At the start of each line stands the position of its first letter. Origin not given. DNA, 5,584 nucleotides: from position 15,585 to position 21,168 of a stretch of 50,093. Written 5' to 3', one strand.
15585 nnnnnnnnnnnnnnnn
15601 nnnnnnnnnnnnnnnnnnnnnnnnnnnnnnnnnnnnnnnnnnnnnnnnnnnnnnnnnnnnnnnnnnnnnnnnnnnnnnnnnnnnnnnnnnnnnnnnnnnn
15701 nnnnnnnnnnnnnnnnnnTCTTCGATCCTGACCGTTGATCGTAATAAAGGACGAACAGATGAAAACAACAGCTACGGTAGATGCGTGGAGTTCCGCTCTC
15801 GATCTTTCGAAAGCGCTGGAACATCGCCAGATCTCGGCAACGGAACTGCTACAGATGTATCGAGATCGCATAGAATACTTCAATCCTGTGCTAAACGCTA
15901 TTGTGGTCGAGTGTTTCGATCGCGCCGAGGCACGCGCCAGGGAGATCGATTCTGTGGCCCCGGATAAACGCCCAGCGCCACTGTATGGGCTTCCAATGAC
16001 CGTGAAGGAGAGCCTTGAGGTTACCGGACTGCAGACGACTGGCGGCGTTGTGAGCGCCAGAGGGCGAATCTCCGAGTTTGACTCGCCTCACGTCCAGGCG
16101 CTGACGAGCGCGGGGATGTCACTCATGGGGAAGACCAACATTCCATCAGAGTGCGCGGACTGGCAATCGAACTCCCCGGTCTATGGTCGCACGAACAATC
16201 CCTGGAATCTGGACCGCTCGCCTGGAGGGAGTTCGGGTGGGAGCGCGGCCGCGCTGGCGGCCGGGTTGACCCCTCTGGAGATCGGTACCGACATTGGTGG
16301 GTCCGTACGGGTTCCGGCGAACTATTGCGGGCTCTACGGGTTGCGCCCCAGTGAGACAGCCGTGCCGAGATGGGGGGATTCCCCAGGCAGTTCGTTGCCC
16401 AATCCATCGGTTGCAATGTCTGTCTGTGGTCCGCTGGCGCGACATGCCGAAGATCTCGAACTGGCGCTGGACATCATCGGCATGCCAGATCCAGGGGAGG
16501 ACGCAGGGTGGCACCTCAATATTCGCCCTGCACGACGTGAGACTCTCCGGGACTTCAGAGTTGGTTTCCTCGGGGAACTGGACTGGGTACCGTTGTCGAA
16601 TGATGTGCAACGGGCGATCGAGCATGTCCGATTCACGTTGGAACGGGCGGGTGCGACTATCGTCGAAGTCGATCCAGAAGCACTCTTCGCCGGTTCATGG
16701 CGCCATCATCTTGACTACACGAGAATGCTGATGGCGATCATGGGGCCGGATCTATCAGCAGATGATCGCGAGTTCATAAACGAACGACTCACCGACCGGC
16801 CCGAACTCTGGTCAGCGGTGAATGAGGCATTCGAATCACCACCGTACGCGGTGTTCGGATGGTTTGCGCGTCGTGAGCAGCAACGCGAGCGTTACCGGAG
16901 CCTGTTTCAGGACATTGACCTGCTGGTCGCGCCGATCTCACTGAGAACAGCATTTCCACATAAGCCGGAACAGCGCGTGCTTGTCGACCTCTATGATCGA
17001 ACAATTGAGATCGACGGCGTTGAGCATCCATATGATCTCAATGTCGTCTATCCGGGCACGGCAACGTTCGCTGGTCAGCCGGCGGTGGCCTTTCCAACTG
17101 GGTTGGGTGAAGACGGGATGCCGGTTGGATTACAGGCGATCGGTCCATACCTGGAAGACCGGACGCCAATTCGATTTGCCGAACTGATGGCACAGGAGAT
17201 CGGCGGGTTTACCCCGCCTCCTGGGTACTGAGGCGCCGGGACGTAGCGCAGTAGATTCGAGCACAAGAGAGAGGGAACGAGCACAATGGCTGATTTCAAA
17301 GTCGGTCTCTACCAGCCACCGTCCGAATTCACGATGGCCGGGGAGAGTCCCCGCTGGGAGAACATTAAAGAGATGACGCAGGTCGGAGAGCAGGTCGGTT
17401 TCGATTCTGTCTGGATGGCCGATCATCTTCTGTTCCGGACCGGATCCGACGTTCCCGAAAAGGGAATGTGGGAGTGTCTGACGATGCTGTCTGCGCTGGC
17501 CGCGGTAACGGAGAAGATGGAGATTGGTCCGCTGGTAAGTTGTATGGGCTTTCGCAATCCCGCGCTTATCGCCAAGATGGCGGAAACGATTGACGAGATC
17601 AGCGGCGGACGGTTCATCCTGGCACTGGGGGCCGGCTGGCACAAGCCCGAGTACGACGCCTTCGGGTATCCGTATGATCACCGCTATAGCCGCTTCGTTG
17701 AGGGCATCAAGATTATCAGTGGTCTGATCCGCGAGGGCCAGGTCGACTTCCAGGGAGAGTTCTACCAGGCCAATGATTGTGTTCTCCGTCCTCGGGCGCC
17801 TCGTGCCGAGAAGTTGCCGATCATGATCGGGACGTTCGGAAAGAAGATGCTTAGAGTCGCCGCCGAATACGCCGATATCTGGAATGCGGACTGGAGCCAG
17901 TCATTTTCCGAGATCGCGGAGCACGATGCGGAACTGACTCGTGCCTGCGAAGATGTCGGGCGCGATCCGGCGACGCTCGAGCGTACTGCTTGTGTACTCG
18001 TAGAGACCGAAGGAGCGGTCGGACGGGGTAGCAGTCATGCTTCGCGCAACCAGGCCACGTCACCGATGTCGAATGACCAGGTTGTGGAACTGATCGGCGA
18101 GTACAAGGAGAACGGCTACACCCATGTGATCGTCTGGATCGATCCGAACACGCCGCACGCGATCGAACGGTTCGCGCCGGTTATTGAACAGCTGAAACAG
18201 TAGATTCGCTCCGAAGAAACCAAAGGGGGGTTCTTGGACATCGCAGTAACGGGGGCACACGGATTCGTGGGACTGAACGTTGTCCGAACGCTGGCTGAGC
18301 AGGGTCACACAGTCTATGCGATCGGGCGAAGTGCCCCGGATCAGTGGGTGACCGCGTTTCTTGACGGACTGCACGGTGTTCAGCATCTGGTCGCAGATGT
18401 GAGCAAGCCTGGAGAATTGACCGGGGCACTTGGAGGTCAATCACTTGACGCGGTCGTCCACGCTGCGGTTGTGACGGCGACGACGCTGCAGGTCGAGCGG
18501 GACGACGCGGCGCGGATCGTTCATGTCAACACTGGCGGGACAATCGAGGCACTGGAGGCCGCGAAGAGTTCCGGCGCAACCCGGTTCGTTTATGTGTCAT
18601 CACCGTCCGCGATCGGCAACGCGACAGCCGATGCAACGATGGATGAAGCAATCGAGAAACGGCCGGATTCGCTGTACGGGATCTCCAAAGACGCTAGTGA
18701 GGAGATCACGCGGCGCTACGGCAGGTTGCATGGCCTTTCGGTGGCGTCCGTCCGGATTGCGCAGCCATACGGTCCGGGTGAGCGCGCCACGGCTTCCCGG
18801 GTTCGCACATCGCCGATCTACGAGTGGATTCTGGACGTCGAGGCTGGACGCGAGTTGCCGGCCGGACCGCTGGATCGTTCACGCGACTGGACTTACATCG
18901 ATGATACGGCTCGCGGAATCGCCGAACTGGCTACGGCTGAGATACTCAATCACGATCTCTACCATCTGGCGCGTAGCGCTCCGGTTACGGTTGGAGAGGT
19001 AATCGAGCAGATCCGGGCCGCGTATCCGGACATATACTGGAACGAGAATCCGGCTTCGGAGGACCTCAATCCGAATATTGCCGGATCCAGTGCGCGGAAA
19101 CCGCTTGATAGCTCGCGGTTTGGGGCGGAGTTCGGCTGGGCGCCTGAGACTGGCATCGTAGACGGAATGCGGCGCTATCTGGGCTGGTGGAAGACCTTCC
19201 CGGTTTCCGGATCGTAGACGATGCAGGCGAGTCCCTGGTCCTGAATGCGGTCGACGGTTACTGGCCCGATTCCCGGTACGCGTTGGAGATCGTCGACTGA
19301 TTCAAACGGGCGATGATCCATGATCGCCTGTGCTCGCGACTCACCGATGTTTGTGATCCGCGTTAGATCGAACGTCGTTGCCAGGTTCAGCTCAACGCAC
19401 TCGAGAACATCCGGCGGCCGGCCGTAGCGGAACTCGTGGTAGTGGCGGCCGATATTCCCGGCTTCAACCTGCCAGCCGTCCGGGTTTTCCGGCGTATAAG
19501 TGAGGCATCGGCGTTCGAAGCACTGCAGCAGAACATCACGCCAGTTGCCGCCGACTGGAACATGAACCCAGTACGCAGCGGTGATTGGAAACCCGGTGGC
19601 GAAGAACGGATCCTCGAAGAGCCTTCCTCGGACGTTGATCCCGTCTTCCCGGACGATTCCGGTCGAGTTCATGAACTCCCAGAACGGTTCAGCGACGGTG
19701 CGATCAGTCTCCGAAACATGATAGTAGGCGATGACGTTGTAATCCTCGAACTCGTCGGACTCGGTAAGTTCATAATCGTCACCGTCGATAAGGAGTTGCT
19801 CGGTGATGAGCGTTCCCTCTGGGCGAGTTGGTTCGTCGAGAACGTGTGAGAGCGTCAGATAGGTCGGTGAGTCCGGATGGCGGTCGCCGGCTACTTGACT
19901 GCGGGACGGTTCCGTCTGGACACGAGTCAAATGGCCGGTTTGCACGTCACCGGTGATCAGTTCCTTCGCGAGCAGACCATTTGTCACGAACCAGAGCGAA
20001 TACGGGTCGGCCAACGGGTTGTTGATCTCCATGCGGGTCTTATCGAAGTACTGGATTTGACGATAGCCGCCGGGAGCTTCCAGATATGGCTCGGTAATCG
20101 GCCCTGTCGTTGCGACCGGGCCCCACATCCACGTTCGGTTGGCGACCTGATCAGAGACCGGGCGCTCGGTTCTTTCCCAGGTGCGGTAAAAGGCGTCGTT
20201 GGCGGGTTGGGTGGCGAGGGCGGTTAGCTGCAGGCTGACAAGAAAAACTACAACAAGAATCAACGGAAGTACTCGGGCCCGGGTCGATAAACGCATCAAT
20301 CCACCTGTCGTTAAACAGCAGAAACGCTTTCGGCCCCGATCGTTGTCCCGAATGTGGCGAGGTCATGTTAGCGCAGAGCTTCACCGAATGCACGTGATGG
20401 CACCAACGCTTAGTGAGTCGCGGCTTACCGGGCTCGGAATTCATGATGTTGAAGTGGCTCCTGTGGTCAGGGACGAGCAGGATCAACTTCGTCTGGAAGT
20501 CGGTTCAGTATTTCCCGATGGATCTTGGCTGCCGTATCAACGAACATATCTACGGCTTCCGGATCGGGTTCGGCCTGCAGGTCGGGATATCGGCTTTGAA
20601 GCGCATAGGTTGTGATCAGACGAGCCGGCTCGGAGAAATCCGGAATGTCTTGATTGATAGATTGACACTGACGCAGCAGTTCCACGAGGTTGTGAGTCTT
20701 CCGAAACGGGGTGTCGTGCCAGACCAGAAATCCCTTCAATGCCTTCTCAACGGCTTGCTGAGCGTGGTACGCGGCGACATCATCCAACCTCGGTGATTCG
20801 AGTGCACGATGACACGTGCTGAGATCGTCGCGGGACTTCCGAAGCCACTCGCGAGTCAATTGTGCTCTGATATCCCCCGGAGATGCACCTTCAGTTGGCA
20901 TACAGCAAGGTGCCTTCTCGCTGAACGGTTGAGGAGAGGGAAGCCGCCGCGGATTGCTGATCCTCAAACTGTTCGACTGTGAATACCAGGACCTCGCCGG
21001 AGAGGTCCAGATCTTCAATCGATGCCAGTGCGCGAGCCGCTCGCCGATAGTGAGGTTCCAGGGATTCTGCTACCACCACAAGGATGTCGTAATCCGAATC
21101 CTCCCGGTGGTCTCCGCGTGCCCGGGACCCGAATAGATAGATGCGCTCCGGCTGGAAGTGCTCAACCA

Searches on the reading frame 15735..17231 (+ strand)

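Call 65: search_protein_families(library=pfam, proteins=[window:15735-17231:+], max_evalue=0.001)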
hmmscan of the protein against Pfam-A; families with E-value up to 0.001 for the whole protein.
window:15735-17231:+ (498 aa): 1 family
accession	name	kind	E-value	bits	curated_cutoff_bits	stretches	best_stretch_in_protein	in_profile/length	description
PF01425.27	Amidase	-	3.2e-92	310.3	27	1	37-476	1-442/445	Amidase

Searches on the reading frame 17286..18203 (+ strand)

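Call 65: search_protein_families(library=pfam, proteins=[window:17286-18203:+], max_evalue=0.001)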
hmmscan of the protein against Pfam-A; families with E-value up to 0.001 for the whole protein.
window:17286-18203:+ (305 aa): 1 family
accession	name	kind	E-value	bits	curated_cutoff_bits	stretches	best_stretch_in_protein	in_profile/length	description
PF00296.26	Bac_luciferase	-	3.8e-50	171.5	27.9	1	14-235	11-224/314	Luciferase-like monooxygenase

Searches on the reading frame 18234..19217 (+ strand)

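Call 65: search_protein_families(library=pfam, proteins=[window:18234-19217:+], max_evalue=0.001)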
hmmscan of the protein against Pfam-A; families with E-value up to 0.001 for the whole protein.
window:18234-19217:+ (327 aa): 11 families
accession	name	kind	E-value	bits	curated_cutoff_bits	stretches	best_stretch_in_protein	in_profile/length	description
PF01370.27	Epimerase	-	9.2e-38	130.4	20.9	1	3-235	1-227/240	NAD dependent epimerase/dehydratase family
PF16363.11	GDP_Man_Dehyd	-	9.5e-29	101.3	27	1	5-313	2-330/332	GDP-mannose 4,6 dehydratase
PF01073.25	3Beta_HSD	-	2.8e-16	59.8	22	1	4-191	1-194/280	3-beta hydroxysteroid dehydrogenase/isomerase family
PF04321.23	RmlD_sub_bind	-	9.2e-16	58.2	27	1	1-302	1-269/287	RmlD substrate binding domain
PF13460.12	NAD_binding_10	-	6.5e-13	49.4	27.2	1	7-130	1-104/184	NAD(P)H-binding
PF07993.18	NAD_binding_4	-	4e-09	36.4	20.1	1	70-175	88-204/258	Male sterility protein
PF08659.16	KR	-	2.2e-07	31.4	22.6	1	5-128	5-141/180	KR domain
PF02719.21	Polysacc_synt_2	-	9.6e-06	25.4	20.2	1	3-128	1-133/293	Polysaccharide biosynthesis protein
PF00106.31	adh_short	-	2.9e-05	24.1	26.6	1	3-110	3-119/195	short chain dehydrogenase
PF13561.12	adh_short_C2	-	3.1e-05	24.1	27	1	12-163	8-158/236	Enoyl-(Acyl carrier protein) reductase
PF05368.20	NmrA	-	0.00033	20.8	27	1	3-122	5-106/298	NmrA-like family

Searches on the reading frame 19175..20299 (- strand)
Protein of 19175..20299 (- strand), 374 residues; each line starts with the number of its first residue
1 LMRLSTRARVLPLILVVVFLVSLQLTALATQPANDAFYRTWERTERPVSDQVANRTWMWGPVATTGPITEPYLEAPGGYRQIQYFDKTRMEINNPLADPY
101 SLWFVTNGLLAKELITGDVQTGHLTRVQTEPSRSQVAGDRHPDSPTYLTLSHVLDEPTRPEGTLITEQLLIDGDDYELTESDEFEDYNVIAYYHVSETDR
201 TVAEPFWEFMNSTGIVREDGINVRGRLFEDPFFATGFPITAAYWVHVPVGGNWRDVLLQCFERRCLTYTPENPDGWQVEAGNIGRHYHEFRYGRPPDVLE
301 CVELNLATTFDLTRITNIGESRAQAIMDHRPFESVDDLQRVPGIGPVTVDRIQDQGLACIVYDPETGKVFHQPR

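Call 65: search_protein_families(library=pfam, proteins=[window:19175-20299:-], max_evalue=0.001)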
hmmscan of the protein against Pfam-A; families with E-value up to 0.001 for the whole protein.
window:19175-20299:- (374 aa): 3 families
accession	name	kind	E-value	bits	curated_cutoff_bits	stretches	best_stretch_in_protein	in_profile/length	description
PF12836.13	HHH_3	-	5.2e-11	42.9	27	1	302-354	6-62/65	Helix-hairpin-helix motif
PF00633.29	HHH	-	3.4e-07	30.2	24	1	334-352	9-27/30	Helix-hairpin-helix motif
PF14520.12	HHH_5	-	3.3e-05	24.7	27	0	311-354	3-53/57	Helix-hairpin-helix domain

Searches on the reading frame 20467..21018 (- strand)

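Call 65: search_protein_families(library=pfam, proteins=[window:20467-21018:-], max_evalue=0.001)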
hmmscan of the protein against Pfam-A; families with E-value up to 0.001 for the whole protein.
window:20467-21018:- (183 aa): 1 family
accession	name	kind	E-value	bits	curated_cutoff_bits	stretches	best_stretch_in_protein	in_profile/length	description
PF05168.19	HEPN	-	1.5e-21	77.2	22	1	56-169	2-113/117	HEPN domain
